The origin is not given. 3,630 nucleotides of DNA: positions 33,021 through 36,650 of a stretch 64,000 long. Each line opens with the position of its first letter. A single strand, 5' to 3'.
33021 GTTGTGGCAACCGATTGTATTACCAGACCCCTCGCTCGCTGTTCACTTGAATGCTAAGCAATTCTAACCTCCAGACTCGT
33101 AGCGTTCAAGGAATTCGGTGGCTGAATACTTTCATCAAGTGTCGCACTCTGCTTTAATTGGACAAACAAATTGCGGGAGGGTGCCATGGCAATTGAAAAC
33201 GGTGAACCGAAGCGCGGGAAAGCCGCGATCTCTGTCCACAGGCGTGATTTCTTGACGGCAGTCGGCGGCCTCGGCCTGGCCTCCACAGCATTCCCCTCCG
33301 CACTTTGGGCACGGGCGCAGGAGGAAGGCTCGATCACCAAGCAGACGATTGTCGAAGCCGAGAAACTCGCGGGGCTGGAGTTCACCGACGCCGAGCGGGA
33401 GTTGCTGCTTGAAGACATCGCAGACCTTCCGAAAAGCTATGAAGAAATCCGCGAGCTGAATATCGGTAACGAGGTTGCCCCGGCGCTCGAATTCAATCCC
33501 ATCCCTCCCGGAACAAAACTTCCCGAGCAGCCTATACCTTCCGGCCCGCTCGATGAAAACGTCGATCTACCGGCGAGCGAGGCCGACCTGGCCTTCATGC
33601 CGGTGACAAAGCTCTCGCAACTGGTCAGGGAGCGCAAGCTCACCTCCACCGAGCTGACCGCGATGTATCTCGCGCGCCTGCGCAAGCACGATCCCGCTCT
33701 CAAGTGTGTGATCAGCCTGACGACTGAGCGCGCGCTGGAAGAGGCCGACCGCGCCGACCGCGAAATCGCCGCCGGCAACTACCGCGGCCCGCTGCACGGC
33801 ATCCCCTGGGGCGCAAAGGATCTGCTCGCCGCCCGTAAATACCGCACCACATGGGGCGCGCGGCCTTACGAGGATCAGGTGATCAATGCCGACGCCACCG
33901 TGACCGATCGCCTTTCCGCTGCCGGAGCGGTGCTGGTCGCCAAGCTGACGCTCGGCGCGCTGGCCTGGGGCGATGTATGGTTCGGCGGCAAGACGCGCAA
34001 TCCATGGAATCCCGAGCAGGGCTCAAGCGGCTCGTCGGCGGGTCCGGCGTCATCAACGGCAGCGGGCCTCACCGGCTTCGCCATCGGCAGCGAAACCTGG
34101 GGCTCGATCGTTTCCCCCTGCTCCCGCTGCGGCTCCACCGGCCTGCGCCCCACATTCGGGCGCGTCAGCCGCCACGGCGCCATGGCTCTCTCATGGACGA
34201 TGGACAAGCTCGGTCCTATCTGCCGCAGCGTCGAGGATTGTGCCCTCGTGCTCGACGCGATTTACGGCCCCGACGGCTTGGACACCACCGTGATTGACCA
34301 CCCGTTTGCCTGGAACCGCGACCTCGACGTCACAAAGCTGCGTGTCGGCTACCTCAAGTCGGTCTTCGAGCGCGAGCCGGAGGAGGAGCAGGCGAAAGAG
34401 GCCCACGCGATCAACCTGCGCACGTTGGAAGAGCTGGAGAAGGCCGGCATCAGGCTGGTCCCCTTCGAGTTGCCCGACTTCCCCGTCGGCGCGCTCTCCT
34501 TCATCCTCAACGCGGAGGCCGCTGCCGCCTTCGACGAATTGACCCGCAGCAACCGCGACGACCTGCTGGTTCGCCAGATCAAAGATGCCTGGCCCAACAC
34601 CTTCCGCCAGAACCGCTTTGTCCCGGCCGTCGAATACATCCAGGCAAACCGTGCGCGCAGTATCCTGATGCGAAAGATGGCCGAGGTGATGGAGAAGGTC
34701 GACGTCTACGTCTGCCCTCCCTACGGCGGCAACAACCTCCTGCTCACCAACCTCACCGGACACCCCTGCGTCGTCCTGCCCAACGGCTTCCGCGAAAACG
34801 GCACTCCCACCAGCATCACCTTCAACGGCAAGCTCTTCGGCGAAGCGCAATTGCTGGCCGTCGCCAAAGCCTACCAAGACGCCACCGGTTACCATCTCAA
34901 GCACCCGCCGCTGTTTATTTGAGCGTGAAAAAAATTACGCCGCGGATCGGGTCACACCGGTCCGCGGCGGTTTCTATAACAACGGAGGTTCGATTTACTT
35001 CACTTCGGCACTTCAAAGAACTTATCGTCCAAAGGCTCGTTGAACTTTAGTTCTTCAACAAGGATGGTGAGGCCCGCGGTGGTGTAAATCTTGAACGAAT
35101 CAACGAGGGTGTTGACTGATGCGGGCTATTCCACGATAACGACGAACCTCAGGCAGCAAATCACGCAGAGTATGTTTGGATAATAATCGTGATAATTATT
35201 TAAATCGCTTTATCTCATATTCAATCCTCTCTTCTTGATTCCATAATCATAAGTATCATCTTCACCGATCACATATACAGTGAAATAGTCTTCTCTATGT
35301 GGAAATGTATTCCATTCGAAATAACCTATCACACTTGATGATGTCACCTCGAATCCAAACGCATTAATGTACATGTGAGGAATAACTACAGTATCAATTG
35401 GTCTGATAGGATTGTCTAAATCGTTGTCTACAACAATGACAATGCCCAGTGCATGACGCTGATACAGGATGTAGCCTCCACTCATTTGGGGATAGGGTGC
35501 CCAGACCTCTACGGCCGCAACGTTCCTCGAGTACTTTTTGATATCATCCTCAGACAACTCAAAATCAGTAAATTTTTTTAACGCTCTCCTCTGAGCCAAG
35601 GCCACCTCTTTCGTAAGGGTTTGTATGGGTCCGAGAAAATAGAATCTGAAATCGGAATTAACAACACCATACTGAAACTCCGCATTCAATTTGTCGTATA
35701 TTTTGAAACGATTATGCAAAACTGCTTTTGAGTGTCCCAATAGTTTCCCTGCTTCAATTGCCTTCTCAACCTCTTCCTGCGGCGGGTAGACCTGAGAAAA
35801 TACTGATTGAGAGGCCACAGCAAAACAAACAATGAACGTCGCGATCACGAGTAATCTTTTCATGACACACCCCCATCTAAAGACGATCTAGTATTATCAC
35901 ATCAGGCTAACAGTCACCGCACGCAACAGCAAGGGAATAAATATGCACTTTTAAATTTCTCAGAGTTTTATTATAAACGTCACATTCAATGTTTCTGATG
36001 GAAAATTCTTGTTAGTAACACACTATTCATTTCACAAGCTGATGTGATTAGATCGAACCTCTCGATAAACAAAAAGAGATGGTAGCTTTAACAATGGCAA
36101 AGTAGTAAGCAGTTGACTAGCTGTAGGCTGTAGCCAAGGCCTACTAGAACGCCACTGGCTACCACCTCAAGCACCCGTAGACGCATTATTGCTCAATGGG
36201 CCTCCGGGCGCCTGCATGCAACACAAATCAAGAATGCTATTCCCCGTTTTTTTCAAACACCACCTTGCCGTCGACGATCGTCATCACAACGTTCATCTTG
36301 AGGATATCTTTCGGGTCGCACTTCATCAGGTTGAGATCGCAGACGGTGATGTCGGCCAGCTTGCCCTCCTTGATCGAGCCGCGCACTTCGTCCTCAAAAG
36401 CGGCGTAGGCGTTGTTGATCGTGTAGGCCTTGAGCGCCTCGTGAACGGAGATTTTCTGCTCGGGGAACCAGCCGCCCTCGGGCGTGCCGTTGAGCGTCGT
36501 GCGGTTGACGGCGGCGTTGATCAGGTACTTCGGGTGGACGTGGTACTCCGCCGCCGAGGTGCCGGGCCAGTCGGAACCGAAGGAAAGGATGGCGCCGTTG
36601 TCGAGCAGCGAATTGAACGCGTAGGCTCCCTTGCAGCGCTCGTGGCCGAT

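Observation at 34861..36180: Low-GC 1.2-kb insert flanked by a duplicated, decayed copy of the amidase 3' end: a probable integration scar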

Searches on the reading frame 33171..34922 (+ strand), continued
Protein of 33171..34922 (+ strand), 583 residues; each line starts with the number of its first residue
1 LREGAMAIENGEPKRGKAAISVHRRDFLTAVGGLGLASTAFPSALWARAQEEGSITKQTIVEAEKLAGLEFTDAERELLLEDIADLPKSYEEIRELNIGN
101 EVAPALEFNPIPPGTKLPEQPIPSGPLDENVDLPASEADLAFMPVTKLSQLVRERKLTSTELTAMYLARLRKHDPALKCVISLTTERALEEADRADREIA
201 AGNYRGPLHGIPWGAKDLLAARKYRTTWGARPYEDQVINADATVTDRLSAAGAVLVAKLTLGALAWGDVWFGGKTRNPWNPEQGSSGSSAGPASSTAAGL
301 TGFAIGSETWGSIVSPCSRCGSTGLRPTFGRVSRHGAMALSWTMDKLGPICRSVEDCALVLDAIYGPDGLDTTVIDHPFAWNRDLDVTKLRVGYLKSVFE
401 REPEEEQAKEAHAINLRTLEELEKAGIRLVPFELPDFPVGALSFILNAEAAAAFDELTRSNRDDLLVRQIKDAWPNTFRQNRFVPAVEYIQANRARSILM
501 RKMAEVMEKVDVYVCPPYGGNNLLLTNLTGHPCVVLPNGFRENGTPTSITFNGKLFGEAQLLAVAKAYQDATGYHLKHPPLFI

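Call 36: find_encoding_contigs(protein=P0004, flank=6000)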
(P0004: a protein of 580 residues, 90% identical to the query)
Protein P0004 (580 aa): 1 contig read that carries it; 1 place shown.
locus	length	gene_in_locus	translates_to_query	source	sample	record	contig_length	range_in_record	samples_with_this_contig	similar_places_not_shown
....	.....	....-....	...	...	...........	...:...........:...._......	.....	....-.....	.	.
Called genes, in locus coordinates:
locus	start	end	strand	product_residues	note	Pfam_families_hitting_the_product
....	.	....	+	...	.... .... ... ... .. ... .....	-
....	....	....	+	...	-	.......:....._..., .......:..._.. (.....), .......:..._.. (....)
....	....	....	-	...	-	-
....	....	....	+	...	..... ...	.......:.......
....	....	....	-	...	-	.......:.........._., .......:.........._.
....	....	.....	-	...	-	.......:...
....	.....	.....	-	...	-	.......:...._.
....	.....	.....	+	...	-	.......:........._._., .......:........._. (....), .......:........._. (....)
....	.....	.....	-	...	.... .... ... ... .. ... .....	-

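Call 38: find_encoding_contigs(protein=P0007, flank=6000)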
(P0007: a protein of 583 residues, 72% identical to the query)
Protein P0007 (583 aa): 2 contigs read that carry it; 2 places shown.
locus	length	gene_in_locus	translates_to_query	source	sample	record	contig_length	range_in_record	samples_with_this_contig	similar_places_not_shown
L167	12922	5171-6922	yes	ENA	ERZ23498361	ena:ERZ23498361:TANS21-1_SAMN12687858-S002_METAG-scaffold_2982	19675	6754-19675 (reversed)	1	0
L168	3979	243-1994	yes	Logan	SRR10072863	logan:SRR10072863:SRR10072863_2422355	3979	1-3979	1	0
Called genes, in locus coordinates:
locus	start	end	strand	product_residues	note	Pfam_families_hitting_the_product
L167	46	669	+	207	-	PF00753:Lactamase_B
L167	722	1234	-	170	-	-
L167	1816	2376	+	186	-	PF12040:DUF3526 (weak)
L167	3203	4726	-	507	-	PF00221:Lyase_aromatic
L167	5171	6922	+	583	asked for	PF01425:Amidase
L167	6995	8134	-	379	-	PF00989:PAS (faint), PF13188:PAS_8, PF13426:PAS_9, PF00990:GGDEF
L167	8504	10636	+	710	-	PF04389:Peptidase_M28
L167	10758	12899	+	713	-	PF04389:Peptidase_M28 (weak)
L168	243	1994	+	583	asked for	PF01425:Amidase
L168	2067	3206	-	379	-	PF00989:PAS (faint), PF13188:PAS_8, PF13426:PAS_9, PF00990:GGDEF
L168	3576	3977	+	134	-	?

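Call 39: find_encoding_contigs(protein=P0008, flank=6000)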
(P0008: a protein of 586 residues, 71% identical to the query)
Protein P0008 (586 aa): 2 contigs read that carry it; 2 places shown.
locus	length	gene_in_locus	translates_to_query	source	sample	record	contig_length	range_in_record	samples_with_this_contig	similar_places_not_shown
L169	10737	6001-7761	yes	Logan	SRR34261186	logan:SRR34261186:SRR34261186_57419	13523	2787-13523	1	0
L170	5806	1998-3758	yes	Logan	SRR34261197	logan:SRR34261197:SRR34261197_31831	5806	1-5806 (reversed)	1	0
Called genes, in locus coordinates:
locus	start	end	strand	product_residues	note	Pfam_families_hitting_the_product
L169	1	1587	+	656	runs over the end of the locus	-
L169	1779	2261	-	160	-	PF01243:PNPOx_N (weak), PF12900:Pyridox_ox_2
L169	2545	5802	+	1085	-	PF26549:Tricorn_N, PF26550:Tricorn_2nd (weak), PF26549:Tricorn_N, PF07676:PD40, PF26550:Tricorn_2nd, PF14684:Tricorn_C1, PF14685:PDZ_Tricorn, PF03572:Peptidase_S41, +2 more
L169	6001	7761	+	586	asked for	PF01425:Amidase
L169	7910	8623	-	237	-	-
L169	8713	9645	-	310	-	PF00809:Pterin_bind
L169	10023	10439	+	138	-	-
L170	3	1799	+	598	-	?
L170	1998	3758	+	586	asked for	PF01425:Amidase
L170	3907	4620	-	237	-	-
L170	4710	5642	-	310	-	PF00809:Pterin_bind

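Call 40: find_encoding_contigs(protein=P0009, flank=6000)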
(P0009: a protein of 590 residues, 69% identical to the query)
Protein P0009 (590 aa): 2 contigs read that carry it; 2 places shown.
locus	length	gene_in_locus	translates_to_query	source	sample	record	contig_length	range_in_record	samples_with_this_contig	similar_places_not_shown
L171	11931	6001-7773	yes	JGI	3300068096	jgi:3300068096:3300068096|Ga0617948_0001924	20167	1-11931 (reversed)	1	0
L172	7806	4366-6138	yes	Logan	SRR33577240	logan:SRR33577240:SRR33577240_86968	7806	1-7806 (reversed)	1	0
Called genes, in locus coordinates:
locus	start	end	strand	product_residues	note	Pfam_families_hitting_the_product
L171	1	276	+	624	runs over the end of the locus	PF01464:SLT, PF23577:LysM_RLK (faint), PF01476:LysM, PF23446:LysM1_NFP_LYK (faint), PF23473:LysM3_LYK4_5 (faint), PF01476:LysM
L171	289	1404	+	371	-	PF13428:TPR_14 (faint), PF14559:TPR_19 (faint), PF13424:TPR_12 (weak), PF13525:YfiO, PF12895:ANAPC3 (weak), PF13432:TPR_16, PF13525:YfiO (weak), PF13174:TPR_6 (weak), +2 more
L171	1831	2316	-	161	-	PF12900:Pyridox_ox_2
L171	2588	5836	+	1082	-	PF26549:Tricorn_N, PF07676:PD40 (weak), PF07676:PD40, PF26549:Tricorn_N, PF26550:Tricorn_2nd, PF14684:Tricorn_C1, PF14685:PDZ_Tricorn, PF03572:Peptidase_S41, +2 more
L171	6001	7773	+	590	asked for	PF01425:Amidase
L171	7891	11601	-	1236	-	PF02574:S-methyl_trans, PF00809:Pterin_bind, PF02607:B12-binding_2, PF02310:B12-binding, PF02965:Met_synt_B12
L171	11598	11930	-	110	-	?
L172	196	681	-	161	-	PF12900:Pyridox_ox_2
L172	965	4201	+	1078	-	PF26549:Tricorn_N, PF07676:PD40 (weak), PF26549:Tricorn_N, PF07676:PD40, PF26550:Tricorn_2nd, PF14684:Tricorn_C1, PF14685:PDZ_Tricorn, PF03572:Peptidase_S41, +2 more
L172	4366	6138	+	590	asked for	PF01425:Amidase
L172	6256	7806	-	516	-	?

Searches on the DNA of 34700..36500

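Call 32: search_rna_families(source=window, start=34700, end=36500, threshold=evalue, max_evalue=1)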
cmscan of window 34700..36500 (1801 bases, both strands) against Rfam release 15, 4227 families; matches with E-value up to 1: 0.
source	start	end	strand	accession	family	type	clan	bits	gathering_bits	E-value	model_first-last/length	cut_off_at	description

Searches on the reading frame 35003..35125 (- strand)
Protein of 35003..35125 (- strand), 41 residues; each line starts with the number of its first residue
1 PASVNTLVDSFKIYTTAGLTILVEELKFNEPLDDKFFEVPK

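Call 25: search_protein_families(library=pfam, proteins=[window:35003-35125:-], max_evalue=10)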
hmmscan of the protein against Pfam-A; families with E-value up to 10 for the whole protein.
seq(41 aa): 0 families
